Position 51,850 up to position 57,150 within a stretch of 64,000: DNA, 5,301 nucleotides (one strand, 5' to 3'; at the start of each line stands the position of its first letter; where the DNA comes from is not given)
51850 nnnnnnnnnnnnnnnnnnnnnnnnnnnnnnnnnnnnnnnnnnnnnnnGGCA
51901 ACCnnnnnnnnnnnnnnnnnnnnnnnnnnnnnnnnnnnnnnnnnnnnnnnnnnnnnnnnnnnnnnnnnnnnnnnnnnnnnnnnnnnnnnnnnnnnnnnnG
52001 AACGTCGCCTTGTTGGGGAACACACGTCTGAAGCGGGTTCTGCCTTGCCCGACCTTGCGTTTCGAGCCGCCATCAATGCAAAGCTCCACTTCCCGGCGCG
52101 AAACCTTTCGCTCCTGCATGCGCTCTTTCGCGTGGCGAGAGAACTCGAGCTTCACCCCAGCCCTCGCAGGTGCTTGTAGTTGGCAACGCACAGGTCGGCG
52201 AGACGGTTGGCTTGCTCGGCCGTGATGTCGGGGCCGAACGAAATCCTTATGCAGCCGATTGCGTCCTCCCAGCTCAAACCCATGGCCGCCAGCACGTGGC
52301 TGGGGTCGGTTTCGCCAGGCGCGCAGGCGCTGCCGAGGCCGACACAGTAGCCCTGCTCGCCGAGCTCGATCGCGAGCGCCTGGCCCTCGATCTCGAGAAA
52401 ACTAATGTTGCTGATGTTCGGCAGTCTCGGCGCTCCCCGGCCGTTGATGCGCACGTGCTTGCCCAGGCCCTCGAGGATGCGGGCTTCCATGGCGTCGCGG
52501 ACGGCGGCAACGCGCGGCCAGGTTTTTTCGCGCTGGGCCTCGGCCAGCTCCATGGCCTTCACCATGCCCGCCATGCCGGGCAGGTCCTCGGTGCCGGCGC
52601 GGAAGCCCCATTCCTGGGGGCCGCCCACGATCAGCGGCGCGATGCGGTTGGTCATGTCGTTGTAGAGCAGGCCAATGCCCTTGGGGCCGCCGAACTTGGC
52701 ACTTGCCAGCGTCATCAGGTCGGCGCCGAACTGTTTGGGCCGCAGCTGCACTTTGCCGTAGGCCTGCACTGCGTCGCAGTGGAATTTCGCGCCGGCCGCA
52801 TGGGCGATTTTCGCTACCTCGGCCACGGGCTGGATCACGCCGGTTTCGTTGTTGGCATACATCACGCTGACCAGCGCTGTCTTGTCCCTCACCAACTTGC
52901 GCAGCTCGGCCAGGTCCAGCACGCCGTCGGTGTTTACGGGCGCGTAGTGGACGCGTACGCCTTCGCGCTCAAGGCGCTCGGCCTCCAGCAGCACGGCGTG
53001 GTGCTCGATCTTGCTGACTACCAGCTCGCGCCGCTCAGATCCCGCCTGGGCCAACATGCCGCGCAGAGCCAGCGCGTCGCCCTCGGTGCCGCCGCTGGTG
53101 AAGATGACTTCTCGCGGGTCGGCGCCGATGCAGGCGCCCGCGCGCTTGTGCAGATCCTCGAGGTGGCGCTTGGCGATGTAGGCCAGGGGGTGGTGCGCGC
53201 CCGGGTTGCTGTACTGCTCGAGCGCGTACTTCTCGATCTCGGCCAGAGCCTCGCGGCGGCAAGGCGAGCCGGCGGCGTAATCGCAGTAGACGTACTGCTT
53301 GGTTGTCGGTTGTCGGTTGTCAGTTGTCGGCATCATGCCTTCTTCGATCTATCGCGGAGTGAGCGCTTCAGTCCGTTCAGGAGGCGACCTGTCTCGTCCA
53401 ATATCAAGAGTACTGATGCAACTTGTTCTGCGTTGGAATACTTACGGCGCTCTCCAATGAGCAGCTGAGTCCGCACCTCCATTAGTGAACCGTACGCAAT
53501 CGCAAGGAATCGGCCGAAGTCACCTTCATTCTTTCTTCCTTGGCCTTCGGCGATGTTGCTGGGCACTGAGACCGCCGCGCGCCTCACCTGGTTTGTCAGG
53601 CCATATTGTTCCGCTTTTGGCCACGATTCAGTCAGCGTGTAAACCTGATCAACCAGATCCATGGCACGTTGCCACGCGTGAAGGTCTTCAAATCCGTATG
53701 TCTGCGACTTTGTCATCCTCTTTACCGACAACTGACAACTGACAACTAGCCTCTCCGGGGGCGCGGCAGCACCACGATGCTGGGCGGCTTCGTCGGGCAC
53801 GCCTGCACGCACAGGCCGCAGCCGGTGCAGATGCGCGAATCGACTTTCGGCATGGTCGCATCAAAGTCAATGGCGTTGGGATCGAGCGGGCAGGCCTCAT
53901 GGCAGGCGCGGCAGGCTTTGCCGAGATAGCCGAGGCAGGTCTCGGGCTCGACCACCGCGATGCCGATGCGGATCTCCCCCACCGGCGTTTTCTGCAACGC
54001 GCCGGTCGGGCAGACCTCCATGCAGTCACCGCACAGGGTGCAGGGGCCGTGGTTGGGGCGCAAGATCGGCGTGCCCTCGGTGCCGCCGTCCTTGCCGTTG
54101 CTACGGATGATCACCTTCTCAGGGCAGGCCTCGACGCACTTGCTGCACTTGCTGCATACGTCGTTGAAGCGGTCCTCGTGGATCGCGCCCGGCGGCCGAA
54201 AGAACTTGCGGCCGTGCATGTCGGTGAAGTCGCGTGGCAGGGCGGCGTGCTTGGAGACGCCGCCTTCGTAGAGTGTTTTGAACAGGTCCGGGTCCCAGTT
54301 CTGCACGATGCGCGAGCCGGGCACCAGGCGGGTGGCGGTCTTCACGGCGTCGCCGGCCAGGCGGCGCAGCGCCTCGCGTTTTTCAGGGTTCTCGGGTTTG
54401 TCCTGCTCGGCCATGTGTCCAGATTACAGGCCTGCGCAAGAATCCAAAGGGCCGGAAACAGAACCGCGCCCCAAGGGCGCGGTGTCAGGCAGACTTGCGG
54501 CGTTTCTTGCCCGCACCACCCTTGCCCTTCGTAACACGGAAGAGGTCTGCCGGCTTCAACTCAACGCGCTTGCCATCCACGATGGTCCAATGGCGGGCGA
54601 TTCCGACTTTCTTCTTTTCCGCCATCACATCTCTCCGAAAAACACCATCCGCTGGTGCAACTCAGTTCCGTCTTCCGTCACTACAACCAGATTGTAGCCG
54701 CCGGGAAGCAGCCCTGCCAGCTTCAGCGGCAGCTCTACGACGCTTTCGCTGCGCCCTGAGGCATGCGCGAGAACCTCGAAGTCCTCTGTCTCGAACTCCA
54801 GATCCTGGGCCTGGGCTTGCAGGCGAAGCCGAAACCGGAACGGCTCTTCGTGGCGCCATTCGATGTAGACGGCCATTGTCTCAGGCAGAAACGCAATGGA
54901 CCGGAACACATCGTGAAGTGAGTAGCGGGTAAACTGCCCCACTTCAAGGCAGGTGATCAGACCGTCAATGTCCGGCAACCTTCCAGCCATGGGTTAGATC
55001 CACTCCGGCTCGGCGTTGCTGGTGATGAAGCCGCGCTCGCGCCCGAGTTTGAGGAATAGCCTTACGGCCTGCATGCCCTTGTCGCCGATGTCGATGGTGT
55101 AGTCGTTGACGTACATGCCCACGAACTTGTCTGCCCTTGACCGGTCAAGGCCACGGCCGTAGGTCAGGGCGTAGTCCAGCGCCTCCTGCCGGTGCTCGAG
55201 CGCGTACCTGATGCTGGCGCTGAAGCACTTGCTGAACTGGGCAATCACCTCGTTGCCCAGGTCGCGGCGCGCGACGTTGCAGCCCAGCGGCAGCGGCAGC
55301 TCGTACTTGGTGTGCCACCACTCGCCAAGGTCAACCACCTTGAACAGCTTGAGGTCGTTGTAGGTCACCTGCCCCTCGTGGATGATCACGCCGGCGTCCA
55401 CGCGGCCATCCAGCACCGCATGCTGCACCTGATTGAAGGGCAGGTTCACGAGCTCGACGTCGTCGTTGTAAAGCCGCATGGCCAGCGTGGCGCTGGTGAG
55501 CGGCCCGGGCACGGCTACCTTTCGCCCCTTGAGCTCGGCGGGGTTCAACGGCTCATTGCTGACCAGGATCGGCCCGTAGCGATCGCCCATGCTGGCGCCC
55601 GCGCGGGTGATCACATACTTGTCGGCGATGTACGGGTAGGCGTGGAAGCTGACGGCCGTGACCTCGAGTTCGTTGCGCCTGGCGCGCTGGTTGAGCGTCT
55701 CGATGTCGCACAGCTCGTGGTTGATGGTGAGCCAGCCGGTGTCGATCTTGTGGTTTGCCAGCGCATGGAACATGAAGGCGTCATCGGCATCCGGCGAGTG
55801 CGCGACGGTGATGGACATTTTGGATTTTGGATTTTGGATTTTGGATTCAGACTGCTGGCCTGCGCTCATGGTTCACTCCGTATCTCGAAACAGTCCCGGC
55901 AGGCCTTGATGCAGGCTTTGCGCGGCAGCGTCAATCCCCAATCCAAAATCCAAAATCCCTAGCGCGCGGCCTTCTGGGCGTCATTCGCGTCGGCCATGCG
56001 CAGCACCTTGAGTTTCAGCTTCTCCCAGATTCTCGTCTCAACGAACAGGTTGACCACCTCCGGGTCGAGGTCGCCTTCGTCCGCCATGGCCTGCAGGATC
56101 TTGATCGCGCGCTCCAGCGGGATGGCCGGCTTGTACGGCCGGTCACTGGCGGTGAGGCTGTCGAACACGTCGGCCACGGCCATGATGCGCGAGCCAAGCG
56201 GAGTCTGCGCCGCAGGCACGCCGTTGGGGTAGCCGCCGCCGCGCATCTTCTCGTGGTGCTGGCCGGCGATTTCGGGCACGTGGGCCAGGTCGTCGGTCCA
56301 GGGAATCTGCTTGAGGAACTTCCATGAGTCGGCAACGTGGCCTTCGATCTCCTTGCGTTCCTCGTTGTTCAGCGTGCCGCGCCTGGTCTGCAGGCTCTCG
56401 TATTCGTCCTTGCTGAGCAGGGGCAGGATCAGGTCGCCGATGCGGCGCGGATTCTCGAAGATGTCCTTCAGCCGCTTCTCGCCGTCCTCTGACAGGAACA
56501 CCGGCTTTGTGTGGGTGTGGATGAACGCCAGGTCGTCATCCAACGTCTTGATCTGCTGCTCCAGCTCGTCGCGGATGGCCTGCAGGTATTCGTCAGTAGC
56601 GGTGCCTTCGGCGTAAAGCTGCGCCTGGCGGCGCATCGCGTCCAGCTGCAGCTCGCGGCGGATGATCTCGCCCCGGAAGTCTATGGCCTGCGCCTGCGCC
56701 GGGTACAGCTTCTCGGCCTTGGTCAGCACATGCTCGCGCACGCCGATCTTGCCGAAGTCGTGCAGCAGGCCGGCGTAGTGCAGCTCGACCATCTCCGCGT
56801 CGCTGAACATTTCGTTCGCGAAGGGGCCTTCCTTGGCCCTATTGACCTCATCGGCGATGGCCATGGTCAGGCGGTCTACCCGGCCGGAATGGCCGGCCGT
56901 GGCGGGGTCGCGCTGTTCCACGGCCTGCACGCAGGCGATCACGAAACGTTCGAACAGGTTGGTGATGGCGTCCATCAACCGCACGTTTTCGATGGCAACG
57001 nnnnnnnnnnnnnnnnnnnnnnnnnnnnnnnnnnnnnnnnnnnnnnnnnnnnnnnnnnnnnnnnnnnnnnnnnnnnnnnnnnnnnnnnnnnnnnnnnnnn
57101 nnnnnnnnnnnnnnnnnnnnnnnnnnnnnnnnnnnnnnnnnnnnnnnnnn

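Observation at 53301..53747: Four-helix-bundle (23S rRNA IVS-protein family) gene as a 447-bp cassette bounded by inverted heptamer arrays within an operon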

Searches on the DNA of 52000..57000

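Call 71: search_rna_families(source=window, start=52000, end=57000, threshold=evalue, max_evalue=1)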
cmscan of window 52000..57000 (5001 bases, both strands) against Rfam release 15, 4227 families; matches with E-value up to 1: 0.
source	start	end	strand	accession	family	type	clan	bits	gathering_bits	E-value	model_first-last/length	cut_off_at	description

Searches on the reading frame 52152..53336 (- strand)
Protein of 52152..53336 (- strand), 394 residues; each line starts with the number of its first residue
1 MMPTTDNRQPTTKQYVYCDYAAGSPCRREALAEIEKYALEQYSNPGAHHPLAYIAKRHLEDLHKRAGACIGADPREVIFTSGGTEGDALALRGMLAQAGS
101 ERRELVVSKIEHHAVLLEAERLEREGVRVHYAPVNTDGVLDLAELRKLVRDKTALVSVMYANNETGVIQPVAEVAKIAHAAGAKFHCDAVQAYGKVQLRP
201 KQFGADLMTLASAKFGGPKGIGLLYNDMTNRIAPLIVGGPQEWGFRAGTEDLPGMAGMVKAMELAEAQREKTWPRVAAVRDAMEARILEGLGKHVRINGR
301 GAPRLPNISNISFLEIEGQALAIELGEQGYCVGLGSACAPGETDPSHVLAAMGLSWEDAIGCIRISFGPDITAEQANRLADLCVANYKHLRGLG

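Call 12: search_protein_families(library=pfam, proteins=[window:52152-53336:-])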
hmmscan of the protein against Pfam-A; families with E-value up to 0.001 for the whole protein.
window:52152-53336:- (394 aa): 5 families
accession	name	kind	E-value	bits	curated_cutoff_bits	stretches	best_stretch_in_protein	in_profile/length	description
PF00266.25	Aminotran_5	-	4.7e-69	233.6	21.5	1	16-379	1-371/371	Aminotransferase class-V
PF01212.27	Beta_elim_lyase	-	1.7e-08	34.6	27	1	57-189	32-169/288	Beta-eliminating lyase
PF01041.23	DegT_DnrJ_EryC1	-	9e-05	22.3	19.8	1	75-204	40-160/360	DegT/DnrJ/EryC1/StrS aminotransferase family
PF00155.27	Aminotran_1_2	-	0.00041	20.1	19.7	0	57-181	41-175/361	Aminotransferase class I and II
PF01053.26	Cys_Met_Meta_PP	-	0.00073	18.6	27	1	121-215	111-199/381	Cys/Met metabolism PLP-dependent enzyme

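Call 13: search_protein_families(library=ncbifam, proteins=[window:52152-53336:-])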
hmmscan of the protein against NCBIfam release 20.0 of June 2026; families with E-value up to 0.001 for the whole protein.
window:52152-53336:- (394 aa): 40 families (the best 25 are shown)
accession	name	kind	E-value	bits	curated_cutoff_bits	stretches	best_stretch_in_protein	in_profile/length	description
TIGR03402.1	FeS_nifS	equivalog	1.1e-108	363.4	530.75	1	16-381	1-364/379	cysteine desulfurase NifS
TIGR03235.1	DNA_S_dndA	equivalog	9.4e-81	271.8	480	1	17-366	1-352/353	cysteine desulfurase DndA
TIGR02006.1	IscS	equivalog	9.3e-80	268.6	643.2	1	14-393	3-381/402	IscS subfamily cysteine desulfurase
NF010611.0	PRK14012.1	equivalog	9.9e-80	268.4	548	1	13-393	4-385/406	IscS subfamily cysteine desulfurase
NF002806.0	PRK02948.1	subfamily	6.9e-73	245.8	304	1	16-380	2-365/381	IscS subfamily cysteine desulfurase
TIGR03403.1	nifS_epsilon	equivalog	4.3e-67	226.6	587.7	1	16-375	1-361/382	NifS family cysteine desulfurase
TIGR01979.1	sufS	subfamily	3.5e-38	131.5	475.1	1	8-263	12-286/403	SufS family cysteine desulfurase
TIGR01977.1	am_tr_V_EF2568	hypoth_equivalog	8.9e-29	100.6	377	1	16-379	1-369/376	cysteine desulfurase family protein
NF041166.1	f2_encap_cargo1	exception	1.7e-28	100.1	800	1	13-227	244-461/623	family 2A encapsulin nanocompartment cargo protein cysteine desulfurase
TIGR01976.1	am_tr_V_VC1184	hypoth_equivalog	1.9e-28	99.9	352.35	1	12-272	16-283/401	cysteine desulfurase-like protein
NF006791.0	PRK09295.1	equivalog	4.9e-25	88.4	661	1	11-236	20-250/406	cysteine desulfurase SufS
TIGR03392.1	FeS_syn_CsdA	equivalog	7.9e-19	68.1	493.6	1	13-381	15-387/398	cysteine desulfurase CsdA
NF008126.0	PRK10874.1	equivalog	1e-18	67.7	607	1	14-379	19-388/401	cysteine desulfurase CsdA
NF040779.1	Sec_lyase_SclA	exception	1.8e-18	66.6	525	1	16-242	1-229/378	selenocysteine lyase SclA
TIGR04343.1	egtE_PLP_lyase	equivalog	4.2e-16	58.7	400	1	68-237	65-228/370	ergothioneine biosynthesis PLP-dependent enzyme EgtE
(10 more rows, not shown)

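Call 37: find_related_loci(query=window:52152-53336:-, collection=metagenome_contigs, flank=2500)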
Query window:52152-53336:- (394 aa) in metagenome_contigs; peptide patterns used: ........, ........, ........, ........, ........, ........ (x = any residue, [..] = any of these).
600 stretches matched a pattern (row limit reached: there are more); 580 encode a relative of the query (tblastn E <= 1e-3); the best 80 are kept; 80 distinct loci.
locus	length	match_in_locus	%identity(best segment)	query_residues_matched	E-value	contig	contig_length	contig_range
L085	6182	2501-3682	96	1-394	0e+0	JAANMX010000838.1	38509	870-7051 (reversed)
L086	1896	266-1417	86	11-394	0e+0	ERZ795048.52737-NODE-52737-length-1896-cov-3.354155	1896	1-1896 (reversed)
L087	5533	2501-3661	66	7-393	2e-172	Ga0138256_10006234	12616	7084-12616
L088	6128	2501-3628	43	16-393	5e-92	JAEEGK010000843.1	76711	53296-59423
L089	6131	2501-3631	44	16-393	2e-88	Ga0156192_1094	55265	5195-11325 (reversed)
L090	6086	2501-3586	44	14-375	2e-88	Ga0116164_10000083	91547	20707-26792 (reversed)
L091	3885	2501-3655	38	8-393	5e-87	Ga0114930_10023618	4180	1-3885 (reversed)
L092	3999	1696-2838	42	16-394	2e-85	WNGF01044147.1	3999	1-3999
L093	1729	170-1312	42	16-394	1e-89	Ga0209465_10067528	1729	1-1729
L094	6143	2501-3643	42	16-394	3e-84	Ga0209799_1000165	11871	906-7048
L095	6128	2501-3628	40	16-393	7e-84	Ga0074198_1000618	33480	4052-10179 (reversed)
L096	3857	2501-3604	41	13-381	1e-83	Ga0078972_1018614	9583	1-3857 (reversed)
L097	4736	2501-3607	42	7-377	1e-83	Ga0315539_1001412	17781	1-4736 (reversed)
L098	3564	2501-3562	41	14-368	3e-84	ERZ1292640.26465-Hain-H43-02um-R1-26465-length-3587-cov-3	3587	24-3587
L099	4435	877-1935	42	13-367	3e-83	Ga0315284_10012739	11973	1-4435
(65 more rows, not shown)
